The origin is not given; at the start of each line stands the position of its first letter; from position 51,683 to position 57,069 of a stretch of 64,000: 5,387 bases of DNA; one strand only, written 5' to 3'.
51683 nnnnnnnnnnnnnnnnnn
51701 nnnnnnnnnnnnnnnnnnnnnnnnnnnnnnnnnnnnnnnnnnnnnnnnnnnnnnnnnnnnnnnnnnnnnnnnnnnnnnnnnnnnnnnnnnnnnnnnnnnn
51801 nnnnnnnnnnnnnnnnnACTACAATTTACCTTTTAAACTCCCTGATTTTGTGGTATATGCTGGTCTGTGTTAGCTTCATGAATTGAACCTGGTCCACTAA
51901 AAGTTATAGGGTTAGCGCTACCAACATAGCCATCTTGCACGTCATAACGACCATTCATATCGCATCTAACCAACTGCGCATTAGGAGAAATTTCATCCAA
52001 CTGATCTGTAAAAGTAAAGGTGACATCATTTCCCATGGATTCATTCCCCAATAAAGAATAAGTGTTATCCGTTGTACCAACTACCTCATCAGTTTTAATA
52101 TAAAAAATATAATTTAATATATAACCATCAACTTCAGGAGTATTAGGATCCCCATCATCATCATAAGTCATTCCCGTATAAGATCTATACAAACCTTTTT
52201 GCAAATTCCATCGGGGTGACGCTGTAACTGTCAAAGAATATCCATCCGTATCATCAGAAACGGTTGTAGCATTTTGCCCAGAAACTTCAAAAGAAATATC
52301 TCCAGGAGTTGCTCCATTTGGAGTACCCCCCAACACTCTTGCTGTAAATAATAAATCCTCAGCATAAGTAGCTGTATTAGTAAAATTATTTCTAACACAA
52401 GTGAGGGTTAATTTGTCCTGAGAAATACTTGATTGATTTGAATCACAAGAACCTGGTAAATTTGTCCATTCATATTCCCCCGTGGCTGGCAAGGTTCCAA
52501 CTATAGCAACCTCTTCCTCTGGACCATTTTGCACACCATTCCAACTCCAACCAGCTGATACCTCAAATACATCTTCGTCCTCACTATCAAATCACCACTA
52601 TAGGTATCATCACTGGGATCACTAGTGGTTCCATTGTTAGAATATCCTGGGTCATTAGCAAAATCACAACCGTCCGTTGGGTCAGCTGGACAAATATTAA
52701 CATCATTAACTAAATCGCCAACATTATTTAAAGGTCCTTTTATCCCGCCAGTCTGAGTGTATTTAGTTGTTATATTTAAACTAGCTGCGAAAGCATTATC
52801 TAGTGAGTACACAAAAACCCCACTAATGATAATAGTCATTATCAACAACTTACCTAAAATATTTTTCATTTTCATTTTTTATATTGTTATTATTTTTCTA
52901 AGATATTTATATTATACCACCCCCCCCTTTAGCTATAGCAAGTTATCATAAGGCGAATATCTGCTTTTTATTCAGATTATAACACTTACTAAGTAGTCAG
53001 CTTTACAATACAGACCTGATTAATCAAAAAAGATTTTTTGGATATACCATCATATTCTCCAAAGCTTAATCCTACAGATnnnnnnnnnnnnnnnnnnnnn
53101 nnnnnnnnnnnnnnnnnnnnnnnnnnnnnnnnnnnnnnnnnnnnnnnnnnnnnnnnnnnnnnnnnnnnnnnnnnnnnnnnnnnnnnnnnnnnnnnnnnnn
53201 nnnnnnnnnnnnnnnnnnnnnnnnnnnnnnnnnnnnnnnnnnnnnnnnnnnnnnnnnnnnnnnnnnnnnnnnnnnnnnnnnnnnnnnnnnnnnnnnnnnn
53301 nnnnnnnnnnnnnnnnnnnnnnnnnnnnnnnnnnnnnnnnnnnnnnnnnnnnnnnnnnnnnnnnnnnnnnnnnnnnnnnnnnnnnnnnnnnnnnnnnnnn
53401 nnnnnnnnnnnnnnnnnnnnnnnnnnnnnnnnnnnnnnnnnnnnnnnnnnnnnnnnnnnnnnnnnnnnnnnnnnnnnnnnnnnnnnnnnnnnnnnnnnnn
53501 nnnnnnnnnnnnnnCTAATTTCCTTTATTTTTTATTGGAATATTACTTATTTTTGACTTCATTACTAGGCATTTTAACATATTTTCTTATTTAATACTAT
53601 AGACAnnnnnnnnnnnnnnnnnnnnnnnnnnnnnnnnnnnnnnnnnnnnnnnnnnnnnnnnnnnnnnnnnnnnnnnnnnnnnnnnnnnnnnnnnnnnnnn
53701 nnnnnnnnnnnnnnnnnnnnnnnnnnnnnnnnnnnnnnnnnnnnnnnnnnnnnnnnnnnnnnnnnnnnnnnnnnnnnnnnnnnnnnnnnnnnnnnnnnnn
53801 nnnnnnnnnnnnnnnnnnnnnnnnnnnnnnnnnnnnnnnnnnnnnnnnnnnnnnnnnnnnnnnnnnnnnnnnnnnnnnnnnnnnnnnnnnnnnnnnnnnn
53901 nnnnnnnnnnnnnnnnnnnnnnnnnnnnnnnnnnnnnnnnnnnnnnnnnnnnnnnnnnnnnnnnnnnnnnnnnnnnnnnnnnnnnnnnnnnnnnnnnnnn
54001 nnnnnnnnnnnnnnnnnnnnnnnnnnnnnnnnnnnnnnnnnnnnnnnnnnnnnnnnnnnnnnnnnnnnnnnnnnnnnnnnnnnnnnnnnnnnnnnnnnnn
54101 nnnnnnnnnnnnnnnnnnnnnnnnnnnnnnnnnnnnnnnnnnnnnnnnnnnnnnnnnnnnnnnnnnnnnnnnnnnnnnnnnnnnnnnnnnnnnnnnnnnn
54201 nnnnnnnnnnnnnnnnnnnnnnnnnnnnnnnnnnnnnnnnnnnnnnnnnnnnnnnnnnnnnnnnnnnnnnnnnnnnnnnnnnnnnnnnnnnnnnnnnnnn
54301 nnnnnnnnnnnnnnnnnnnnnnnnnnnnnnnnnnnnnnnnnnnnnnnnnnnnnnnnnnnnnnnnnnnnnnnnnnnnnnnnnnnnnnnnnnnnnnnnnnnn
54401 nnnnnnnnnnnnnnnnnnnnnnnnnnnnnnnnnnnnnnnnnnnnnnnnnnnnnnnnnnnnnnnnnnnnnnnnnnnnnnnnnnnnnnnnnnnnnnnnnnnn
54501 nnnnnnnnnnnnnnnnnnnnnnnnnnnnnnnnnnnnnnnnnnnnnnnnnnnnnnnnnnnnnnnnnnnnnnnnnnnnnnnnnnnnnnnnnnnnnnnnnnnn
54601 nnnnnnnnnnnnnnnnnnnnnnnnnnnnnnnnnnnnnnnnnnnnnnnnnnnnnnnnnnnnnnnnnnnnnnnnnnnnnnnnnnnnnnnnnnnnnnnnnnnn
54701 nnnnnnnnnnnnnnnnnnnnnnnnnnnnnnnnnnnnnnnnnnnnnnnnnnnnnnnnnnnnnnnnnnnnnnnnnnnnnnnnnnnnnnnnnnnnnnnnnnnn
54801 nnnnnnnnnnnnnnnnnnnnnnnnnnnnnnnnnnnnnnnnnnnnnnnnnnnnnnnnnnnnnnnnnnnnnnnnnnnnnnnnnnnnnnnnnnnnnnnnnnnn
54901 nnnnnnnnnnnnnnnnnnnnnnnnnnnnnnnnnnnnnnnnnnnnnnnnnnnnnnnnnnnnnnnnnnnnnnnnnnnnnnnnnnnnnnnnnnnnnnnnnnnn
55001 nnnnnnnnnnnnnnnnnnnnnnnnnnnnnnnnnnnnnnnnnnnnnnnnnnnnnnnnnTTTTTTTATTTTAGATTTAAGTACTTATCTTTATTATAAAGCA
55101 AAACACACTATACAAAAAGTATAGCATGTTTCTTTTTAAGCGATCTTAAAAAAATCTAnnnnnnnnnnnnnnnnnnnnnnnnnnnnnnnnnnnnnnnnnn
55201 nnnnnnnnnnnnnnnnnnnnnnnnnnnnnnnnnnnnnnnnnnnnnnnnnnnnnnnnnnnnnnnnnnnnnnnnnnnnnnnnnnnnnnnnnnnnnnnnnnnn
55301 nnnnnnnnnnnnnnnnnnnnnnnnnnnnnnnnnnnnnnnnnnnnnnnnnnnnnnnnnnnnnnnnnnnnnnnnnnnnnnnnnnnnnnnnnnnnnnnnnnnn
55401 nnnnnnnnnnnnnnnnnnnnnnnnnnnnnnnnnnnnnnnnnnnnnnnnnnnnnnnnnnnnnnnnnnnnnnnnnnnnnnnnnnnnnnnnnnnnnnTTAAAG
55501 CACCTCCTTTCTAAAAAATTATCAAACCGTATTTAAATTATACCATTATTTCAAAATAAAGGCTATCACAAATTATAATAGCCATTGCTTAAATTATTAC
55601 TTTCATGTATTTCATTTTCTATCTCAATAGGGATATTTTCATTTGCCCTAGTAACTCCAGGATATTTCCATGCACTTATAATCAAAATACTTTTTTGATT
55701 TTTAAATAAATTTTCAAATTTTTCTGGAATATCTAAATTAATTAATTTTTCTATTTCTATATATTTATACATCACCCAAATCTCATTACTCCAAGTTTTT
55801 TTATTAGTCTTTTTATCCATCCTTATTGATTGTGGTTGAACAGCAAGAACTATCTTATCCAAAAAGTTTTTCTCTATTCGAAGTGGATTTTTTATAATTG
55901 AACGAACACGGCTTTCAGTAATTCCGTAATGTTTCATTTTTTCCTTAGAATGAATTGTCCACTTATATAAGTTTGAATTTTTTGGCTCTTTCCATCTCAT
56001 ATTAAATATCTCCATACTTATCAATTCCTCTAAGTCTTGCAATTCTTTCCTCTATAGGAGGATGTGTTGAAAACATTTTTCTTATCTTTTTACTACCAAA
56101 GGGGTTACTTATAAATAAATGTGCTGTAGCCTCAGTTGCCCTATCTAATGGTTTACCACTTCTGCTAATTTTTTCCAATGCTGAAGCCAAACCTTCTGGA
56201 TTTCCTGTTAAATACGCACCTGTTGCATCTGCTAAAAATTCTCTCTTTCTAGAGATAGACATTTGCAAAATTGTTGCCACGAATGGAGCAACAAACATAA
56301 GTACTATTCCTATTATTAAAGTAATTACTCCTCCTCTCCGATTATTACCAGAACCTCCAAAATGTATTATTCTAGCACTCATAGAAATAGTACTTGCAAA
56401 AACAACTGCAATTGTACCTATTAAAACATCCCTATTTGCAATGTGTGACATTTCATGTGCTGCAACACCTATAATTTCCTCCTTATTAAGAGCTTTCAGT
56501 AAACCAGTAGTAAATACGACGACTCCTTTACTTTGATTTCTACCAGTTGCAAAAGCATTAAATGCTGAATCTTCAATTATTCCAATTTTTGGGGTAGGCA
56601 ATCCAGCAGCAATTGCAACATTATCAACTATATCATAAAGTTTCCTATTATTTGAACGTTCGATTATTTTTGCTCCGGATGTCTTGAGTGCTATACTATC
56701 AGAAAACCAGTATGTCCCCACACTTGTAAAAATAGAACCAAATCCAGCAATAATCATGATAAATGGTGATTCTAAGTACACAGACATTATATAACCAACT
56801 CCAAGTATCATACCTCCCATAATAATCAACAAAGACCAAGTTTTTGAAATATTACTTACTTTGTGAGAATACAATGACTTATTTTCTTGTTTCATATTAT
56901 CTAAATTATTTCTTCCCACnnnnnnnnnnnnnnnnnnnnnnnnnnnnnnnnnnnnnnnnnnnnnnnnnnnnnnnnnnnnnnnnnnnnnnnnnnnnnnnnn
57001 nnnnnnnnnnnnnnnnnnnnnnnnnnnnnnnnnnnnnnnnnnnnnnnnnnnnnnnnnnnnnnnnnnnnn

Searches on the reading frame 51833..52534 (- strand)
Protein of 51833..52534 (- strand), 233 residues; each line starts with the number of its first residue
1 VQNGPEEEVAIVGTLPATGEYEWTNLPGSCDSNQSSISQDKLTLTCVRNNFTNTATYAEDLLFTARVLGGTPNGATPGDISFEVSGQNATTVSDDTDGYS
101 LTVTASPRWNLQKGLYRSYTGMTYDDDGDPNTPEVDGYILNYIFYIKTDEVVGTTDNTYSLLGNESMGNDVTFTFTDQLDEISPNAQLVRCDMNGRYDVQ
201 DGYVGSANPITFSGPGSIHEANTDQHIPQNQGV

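Call 6: search_protein_families(library=pfam, proteins=[window:51833-52534:-], max_evalue=0.01)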
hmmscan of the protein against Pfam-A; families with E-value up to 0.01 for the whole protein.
window:51833-52534:- (233 aa): 0 families

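Call 7: search_protein_families(library=ncbifam, proteins=[window:51833-52534:-], max_evalue=0.01)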
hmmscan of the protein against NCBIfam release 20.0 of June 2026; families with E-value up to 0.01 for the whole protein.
window:51833-52534:- (233 aa): 0 families

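Call 37: find_encoding_contigs(protein=window:51833-52534:-, flank=5000, max_places=5)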
Protein window:51833-52534:- (233 aa): 2 contigs read that carry it; 2 places shown.
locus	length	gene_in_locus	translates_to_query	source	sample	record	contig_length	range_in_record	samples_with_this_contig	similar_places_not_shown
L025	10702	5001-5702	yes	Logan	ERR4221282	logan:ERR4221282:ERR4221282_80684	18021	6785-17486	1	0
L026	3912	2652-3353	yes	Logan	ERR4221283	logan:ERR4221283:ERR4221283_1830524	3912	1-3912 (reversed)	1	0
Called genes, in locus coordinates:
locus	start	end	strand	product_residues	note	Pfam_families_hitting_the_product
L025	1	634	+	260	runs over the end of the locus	PF00557:Peptidase_M24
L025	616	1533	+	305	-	PF01435:Peptidase_M48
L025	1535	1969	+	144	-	-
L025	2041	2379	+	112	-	PF09685:MamF_MmsF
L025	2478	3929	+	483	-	PF00224:PK, PF02887:PK_C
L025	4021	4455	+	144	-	-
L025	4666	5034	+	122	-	-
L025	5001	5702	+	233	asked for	-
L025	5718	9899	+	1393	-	PF17802:SpaA (faint), PF13620:CarboxypepD_reg (faint), PF22904:NOMO1-like_2nd (faint), PF17210:SdrD_B, PF13715:CarbopepD_reg_2 (faint), PF17210:SdrD_B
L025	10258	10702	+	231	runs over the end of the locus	PF04203:Sortase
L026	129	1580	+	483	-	PF00224:PK, PF02887:PK_C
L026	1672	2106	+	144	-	-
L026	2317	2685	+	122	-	-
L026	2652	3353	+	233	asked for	-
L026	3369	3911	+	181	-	?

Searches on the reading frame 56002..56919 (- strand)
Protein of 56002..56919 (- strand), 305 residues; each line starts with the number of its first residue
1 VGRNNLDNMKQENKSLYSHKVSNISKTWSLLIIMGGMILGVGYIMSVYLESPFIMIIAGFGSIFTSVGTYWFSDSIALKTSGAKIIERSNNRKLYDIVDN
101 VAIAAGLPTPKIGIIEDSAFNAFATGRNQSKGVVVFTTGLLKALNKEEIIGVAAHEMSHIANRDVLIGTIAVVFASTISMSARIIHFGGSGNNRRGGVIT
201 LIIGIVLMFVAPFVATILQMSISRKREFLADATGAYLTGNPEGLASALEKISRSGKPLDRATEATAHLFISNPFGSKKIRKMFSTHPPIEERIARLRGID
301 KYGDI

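Call 27: search_protein_families(library=pfam, proteins=[window:56002-56919:-], max_evalue=0.01)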
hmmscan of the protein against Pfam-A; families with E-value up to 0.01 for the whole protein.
window:56002-56919:- (305 aa): 2 families
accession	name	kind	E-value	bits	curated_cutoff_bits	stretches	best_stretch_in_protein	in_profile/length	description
PF01435.24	Peptidase_M48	-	6.6e-36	124.3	20.3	1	90-298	3-184/186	Peptidase family M48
PF05569.17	Peptidase_M56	-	0.00024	20.8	31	0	131-174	175-218/296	BlaR1 peptidase M56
